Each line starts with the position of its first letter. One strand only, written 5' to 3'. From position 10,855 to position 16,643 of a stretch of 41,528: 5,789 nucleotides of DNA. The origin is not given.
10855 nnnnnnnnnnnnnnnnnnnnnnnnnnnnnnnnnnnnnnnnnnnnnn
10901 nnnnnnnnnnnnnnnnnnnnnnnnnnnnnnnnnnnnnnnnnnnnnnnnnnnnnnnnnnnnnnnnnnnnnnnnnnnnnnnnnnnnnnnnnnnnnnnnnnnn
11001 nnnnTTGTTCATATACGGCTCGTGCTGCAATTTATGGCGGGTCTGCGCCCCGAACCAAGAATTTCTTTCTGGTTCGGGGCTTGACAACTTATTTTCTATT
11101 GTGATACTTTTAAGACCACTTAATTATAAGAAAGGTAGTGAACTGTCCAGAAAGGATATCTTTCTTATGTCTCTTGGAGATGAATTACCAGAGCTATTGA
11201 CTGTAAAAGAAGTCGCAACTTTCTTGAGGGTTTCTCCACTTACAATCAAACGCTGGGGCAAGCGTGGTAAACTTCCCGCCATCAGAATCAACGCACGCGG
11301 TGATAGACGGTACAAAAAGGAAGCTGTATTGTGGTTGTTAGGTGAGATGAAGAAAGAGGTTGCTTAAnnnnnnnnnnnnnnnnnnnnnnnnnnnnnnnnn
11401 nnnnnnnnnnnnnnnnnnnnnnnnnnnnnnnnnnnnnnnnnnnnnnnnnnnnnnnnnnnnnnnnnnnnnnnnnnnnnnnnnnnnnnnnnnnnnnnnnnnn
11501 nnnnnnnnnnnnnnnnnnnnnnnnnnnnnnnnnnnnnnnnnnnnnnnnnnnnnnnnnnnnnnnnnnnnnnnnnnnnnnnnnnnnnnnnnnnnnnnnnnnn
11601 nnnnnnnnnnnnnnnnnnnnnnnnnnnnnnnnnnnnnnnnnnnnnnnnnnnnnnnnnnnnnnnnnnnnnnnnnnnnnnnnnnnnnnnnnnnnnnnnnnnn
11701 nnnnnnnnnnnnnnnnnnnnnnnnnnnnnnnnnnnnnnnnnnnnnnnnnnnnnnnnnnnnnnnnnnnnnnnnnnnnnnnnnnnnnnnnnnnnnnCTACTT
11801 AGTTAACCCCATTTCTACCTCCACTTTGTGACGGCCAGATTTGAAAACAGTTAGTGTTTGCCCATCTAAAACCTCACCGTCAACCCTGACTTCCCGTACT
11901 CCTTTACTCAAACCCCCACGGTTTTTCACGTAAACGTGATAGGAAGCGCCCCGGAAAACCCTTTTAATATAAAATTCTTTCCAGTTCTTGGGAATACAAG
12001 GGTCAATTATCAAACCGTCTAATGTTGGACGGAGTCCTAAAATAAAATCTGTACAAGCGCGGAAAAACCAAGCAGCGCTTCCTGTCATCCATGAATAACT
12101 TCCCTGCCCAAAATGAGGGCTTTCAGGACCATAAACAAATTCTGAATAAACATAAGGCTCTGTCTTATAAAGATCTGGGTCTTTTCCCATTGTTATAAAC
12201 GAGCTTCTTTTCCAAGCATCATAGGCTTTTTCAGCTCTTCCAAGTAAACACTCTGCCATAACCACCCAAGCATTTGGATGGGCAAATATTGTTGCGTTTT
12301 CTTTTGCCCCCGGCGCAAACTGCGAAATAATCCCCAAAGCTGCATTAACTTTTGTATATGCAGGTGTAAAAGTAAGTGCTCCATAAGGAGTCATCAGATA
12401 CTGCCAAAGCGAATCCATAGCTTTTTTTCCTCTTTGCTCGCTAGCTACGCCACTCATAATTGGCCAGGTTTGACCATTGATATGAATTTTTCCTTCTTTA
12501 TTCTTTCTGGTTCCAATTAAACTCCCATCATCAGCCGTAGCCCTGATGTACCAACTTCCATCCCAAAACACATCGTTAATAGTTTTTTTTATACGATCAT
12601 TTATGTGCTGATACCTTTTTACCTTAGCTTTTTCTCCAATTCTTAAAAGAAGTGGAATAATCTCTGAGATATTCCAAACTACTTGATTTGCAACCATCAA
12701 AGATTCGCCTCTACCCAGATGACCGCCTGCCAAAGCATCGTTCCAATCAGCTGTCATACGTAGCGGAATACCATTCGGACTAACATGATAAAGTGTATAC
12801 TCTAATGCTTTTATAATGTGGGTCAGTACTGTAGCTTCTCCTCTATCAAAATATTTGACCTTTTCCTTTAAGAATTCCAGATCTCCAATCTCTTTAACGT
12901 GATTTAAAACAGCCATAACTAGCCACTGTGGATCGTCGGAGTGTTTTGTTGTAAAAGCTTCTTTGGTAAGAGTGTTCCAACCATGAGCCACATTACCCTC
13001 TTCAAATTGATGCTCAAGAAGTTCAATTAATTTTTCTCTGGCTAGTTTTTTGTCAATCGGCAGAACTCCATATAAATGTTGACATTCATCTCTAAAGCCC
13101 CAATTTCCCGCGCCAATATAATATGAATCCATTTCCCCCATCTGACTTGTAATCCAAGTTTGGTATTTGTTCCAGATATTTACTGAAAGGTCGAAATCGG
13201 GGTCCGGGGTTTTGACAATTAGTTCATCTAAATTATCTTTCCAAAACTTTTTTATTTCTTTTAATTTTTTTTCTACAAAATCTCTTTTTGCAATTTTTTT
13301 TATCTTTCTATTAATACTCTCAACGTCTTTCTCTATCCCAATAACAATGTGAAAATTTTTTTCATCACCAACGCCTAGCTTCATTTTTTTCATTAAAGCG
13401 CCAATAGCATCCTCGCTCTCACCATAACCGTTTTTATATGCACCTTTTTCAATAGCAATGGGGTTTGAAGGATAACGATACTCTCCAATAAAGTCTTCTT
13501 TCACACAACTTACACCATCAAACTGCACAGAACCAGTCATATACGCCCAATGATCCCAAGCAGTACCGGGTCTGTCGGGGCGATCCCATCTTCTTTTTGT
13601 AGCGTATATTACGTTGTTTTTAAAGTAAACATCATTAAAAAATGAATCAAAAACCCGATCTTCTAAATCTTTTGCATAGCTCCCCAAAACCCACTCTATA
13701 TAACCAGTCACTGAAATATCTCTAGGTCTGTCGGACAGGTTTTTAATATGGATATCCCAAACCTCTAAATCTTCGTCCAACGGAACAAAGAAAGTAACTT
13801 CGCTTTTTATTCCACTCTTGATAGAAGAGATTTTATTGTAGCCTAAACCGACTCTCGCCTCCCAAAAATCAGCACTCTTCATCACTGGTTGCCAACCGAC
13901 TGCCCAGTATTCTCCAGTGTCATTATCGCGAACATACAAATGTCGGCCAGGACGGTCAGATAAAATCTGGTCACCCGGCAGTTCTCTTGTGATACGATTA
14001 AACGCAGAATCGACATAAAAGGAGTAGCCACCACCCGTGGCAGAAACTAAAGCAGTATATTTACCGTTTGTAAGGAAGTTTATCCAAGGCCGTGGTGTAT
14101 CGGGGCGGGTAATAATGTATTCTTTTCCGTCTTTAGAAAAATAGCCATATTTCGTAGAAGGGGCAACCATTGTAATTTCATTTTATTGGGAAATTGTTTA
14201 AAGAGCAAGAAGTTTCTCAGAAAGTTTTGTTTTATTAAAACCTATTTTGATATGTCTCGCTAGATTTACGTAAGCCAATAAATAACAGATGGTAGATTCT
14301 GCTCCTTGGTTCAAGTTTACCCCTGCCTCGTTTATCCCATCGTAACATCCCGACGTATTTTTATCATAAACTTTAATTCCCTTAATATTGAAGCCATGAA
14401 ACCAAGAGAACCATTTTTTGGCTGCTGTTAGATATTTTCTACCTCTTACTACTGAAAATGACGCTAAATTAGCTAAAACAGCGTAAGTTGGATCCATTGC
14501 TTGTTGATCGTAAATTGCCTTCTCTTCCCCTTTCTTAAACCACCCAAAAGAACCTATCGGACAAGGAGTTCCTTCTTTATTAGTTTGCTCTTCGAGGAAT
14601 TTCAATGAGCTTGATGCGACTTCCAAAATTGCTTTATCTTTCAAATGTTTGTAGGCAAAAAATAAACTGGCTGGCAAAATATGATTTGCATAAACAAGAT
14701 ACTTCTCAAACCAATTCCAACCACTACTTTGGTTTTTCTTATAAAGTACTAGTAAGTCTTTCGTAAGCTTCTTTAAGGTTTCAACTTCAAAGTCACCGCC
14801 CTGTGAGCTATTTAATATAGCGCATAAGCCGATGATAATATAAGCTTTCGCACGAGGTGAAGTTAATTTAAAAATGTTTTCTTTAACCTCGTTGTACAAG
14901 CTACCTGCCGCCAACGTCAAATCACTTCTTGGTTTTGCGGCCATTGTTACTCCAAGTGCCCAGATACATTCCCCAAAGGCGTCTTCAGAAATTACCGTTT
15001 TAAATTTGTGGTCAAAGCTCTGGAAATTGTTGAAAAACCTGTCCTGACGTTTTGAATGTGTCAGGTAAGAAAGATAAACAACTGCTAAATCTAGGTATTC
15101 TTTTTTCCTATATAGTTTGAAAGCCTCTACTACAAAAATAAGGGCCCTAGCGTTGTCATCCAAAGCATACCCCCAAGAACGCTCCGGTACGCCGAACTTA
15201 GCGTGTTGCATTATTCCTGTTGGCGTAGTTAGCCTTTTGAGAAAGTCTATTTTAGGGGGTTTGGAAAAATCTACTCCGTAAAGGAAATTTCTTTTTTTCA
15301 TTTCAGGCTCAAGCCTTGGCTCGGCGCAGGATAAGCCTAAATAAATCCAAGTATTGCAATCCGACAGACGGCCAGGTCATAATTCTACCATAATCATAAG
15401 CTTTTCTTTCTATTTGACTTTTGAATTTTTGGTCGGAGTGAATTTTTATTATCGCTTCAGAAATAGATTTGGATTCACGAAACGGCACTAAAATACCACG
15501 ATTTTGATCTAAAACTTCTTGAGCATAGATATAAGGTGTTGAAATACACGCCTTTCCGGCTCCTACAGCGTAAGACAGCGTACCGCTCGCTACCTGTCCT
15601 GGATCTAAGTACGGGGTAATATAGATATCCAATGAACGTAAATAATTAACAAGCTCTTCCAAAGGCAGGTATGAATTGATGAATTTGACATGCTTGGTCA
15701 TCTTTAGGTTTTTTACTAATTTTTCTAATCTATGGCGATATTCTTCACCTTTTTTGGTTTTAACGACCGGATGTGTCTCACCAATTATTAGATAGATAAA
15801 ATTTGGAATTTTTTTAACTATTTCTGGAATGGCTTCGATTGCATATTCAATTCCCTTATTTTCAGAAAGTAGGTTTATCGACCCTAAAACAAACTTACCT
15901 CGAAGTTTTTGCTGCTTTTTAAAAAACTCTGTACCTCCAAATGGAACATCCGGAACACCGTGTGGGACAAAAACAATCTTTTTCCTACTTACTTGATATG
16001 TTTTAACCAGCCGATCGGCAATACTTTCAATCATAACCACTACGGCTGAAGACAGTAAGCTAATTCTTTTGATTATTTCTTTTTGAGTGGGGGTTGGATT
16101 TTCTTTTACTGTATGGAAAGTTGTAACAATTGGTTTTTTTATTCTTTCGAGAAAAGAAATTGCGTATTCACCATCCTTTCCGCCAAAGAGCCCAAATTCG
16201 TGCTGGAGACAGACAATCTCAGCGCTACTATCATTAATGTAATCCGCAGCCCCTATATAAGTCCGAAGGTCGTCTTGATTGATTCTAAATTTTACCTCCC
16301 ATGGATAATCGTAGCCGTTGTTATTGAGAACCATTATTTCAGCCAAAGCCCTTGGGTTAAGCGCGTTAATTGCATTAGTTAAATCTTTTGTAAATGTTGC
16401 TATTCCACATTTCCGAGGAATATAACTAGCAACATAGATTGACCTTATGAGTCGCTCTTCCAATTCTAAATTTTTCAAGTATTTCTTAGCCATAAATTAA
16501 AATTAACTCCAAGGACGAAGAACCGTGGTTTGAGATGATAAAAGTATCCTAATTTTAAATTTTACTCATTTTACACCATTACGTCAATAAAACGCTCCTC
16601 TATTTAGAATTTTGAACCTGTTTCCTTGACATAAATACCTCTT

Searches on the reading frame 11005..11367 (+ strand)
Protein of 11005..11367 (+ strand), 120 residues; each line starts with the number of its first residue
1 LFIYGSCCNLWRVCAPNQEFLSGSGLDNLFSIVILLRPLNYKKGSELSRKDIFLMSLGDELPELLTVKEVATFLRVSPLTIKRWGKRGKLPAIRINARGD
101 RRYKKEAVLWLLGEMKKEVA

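Call 22: search_protein_families(library=phrogs, proteins=[window:11005-11367:+], max_evalue=1)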
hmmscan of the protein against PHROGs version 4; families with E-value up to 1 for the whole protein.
window:11005-11367:+ (120 aa): 25 families
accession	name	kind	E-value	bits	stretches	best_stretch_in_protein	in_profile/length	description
phrog_10045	-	DNA, RNA and nucleotide metabolism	1e-09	39.1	1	59-95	15-52/74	HTH DNA binding protein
phrog_66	-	integration and excision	2.1e-08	35.3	1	60-110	89-138/412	excisionase and transcriptional regulator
phrog_7735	-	integration and excision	6.5e-07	30.7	1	64-116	5-54/99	excisionase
phrog_668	-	DNA, RNA and nucleotide metabolism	6.5e-06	26.9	1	59-109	58-107/181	HTH DNA binding protein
phrog_2474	-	transcription regulation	8.5e-06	26.7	1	56-108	40-92/118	MerR-like transcriptional regulator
phrog_2907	-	integration and excision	1.4e-05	26.4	1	63-104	5-47/117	excisionase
phrog_6620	-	integration and excision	0.00016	22.3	1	65-113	2-50/201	transposase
phrog_597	-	DNA, RNA and nucleotide metabolism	0.00026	22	1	60-106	108-155/200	DNA binding protein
phrog_57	-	head and packaging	0.00032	21.6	1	62-112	10-59/199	terminase small subunit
phrog_6401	-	DNA, RNA and nucleotide metabolism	0.0013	19.5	1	62-96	7-41/64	DNA binding protein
phrog_16651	-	unknown function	0.0013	18.9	1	60-92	288-320/339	-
phrog_4745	-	DNA, RNA and nucleotide metabolism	0.0023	18.8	1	55-107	22-79/107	DNA binding protein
phrog_11671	-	unknown function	0.0052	17.9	1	65-111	8-54/146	-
phrog_1831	-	transcription regulation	0.029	15.4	1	54-110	26-80/121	transcriptional regulator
phrog_1729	-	unknown function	0.043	14.9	1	65-107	93-133/142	-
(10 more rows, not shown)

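Call 23: search_protein_families(library=ncbifam, proteins=[window:11005-11367:+], max_evalue=1)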
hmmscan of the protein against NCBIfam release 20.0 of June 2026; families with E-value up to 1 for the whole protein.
window:11005-11367:+ (120 aa): 6 families
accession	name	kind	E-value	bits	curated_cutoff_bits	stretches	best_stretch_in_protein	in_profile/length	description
NF033787.1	HTH_BldC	subfamily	2e-11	43.6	77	1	63-111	1-48/49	BldC family transcriptional regulator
TIGR01764.1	excise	domain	1.7e-07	31.5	28.8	1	64-108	1-43/49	excisionase family DNA-binding protein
NF047737.1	antiphage_MADS1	equivalog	5.3e-06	26.6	80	1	63-106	2-43/49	methylation-associated defense system helix-turn-helix domain-containing protein MAD1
NF033518.0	transpos_IS607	equivalog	0.0011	18.5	110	1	68-116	1-48/187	IS607 family transposase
NF009648.0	PRK13182.1-4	equivalog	0.021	14.9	170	1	68-118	4-52/184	chromosome-anchoring protein RacA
NF046037.1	carphisopro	domain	0.041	14.1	38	1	67-96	11-40/54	carph-isopro domain-containing protein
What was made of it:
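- On HTH_17 / BldC-like regulator (the neighbouring gene): NCBIfam HTH_BldC scores 43.6 against a cut-off of 77, so it is BldC-like only in a loose sense (call 23).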

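Call 30: search_protein_families(library=pfam, proteins=[window:11005-11367:+], max_evalue=0.001)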
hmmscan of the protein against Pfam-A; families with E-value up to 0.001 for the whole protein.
window:11005-11367:+ (120 aa): 3 families
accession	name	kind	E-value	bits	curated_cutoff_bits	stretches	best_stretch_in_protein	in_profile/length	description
PF12728.13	HTH_17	-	5.2e-10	39.9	27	1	64-108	1-43/51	Helix-turn-helix domain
PF13411.12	MerR_1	-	9.7e-08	32.4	21.6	1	66-111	2-46/69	MerR HTH family regulatory protein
PF00376.29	MerR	-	3.5e-07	30.4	28.2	1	66-103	1-38/38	MerR family regulatory protein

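Call 46: search_protein_families(library=padloc, proteins=[window:11005-11367:+], max_evalue=1)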
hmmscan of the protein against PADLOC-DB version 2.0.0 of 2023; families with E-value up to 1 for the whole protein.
window:11005-11367:+ (120 aa): 1 family
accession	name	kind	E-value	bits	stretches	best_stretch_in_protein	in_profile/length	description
PDLC04133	mad1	-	2.2e-10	38.7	1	64-114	5-53/60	mads_1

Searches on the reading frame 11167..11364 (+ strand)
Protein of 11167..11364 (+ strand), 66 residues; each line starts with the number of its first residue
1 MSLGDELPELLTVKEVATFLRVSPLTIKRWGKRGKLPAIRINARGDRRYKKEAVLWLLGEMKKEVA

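Call 57: find_related_loci(query=A2, collection=genome_contigs, flank=10000)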
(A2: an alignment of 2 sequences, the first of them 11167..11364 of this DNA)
Query A2 (66 aa) in genome_contigs; peptide patterns used: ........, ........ (x = any residue, [..] = any of these).
599 stretches matched a pattern (row limit reached: there are more); 576 encode a relative of the query (tblastn E <= 1e-3); the best 80 are kept; 80 distinct loci.
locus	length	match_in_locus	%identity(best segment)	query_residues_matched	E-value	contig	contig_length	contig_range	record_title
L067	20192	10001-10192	94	1-64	1e-36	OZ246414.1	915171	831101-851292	MAG: uncultured Gammaproteobacteria bacterium isolate SRP119689_co1_109 genome assembly, chromosome: 1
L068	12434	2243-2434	94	1-64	5e-36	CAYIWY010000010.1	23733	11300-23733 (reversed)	MAG TPA_asm: uncultured Gammaproteobacteria bacterium isolate ERP119705_co4_291 genome assembly, contig: NODE_1814_lengt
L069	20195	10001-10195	91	1-65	5e-36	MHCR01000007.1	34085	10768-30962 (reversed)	MAG: Candidatus Woykebacteria bacterium RBG_16_39_9b RBG_16_scaffold_1595, whole genome shotgun sequence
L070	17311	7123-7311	94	1-63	2e-35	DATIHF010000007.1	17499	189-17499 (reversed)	MAG TPA_asm: Candidatus Saccharimonadales bacterium isolate SMAG_U15631 k141_1085194, whole genome shotgun sequence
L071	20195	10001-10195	89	1-65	6e-35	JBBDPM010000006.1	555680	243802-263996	MAG: Candidatus Woykebacteria bacterium isolate LejiaB_42_22 Lejia_B_6_length_555680_cov_13, whole genome shotgun sequen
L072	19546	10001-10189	84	1-63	4e-32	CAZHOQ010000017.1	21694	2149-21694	MAG TPA_asm: uncultured Gammaproteobacteria bacterium isolate SRP093185_co1_203 genome assembly, contig: NODE_1439_lengt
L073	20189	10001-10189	84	1-63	1e-31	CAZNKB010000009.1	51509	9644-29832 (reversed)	MAG TPA_asm: uncultured Gammaproteobacteria bacterium isolate SRP173033_co3_60 genome assembly, contig: NODE_609_length_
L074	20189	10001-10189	86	1-63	1e-31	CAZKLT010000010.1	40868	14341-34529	MAG TPA_asm: uncultured Gammaproteobacteria bacterium isolate SRP237561_co1_402 genome assembly, contig: NODE_1313_lengt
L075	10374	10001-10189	84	1-63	1e-31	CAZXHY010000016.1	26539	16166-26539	MAG TPA_asm: uncultured Gammaproteobacteria bacterium isolate ERP113451_co3_13 genome assembly, contig: NODE_1247_length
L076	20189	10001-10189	84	1-63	8e-32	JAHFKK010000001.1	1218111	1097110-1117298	MAG: Candidatus Gottesmanbacteria bacterium isolate nzgw408 NODE_1_length_1218112_cov_6.992134, whole genome shotgun seq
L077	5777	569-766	82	1-66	9e-32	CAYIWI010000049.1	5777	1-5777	MAG TPA_asm: uncultured Gammaproteobacteria bacterium isolate ERP119705_co3_560 genome assembly, contig: NODE_18450_leng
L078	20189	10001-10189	84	1-63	1e-31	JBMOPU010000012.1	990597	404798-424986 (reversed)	MAG: Patescibacteria group bacterium isolate Betzabe_MAG136 MAG136_14, whole genome shotgun sequence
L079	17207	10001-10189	84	1-63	1e-31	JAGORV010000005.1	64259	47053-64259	Candidatus Woesebacteria bacterium isolate Gw_Eff_bin_29 Gw_Eff_639_length_64259_cov_7.135704, whole genome shotgun sequ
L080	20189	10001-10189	86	1-63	1e-31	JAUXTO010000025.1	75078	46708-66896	MAG: Candidatus Gottesmanbacteria bacterium isolate C13_maxbin.100 C13_k141_70126, whole genome shotgun sequence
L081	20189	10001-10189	84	1-63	1e-31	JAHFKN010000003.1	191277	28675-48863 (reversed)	MAG: Candidatus Gottesmanbacteria bacterium isolate nzgw410 NODE_45_length_191278_cov_18.365814, whole genome shotgun se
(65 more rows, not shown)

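Call 71: find_related_loci(query=window:11167-11364:+, collection=metagenome_contigs, flank=7000)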
Query window:11167-11364:+ (66 aa) in metagenome_contigs; peptide patterns used: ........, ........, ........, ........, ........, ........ (x = any residue, [..] = any of these).
599 stretches matched a pattern (row limit reached: there are more); 553 encode a relative of the query (tblastn E <= 1e-3); the best 80 are kept; 80 distinct loci.
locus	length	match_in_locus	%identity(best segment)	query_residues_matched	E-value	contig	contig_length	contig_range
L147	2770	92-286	97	1-65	5e-38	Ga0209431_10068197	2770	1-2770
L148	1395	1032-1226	97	1-65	2e-38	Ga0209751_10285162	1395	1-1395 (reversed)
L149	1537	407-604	94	1-66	5e-38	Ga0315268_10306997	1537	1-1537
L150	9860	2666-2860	94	1-65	1e-36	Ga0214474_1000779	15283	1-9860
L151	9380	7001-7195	91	1-65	3e-36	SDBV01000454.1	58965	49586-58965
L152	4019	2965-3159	92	1-65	3e-36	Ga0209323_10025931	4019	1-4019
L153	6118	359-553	92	1-65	3e-36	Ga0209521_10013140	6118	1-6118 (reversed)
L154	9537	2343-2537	91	1-65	2e-36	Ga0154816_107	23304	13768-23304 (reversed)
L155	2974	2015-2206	95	1-64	2e-36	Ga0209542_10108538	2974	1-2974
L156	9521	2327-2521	88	1-65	4e-35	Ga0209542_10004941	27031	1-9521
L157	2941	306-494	92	1-63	2e-35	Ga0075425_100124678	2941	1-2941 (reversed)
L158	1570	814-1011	83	1-66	5e-34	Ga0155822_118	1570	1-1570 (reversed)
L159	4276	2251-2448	83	1-66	1e-32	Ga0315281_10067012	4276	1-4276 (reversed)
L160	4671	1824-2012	86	1-63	2e-32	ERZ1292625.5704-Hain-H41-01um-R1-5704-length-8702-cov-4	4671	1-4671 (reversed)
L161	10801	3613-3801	84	1-63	5e-32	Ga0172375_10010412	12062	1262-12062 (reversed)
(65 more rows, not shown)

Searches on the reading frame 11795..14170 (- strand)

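Call 30: search_protein_families(library=pfam, proteins=[window:11795-14170:-], max_evalue=0.001)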
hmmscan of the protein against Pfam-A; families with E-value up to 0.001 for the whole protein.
window:11795-14170:- (791 aa): 3 families
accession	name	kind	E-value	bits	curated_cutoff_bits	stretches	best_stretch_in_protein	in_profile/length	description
PF17167.11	Glyco_hydro_94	-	5.5e-111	371.7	27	1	309-712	1-420/420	Glycosyl hydrolase 94 superfamily, catalytic domain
PF06165.18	GH94_b-supersand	-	2.8e-68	230.6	23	1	26-278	1-251/251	Glycosyl hydrolase 94, supersandwich domain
PF06202.20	GDE_C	-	9.2e-05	22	21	1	357-605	28-272/367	Amylo-alpha-1,6-glucosidase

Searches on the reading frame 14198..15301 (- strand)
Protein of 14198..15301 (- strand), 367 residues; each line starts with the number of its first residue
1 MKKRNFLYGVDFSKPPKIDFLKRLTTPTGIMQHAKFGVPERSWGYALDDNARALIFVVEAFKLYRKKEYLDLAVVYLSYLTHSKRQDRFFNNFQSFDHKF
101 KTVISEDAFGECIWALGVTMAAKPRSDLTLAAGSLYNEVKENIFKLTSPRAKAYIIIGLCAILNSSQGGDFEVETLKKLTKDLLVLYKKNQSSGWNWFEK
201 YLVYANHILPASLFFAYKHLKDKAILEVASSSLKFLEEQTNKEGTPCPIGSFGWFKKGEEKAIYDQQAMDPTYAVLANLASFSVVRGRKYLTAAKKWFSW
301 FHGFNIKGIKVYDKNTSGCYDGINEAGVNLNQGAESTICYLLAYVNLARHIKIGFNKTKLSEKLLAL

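Call 30: search_protein_families(library=pfam, proteins=[window:14198-15301:-], max_evalue=0.001)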
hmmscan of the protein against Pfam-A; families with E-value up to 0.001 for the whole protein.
window:14198-15301:- (367 aa): 1 family
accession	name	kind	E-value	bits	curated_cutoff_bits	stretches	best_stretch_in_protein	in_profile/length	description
PF06662.19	C5-epim_C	-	8.6e-05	22.5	23.3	0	40-86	22-67/188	D-glucuronyl C5-epimerase C-terminus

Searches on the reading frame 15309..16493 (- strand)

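Call 30: search_protein_families(library=pfam, proteins=[window:15309-16493:-], max_evalue=0.001)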
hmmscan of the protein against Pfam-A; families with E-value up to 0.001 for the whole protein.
window:15309-16493:- (394 aa): 3 families
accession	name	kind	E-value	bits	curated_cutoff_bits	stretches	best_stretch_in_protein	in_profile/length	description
PF00534.26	Glycos_transf_1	-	8e-20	71.5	26.4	1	189-366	4-170/172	Glycosyl transferases group 1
PF13692.12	Glyco_trans_1_4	-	2.4e-15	57.4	27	1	207-354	8-142/142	Glycosyl transferases group 1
PF13439.12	Glyco_transf_4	-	4.9e-07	30.4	28.5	1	115-180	92-166/170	Glycosyltransferase Family 4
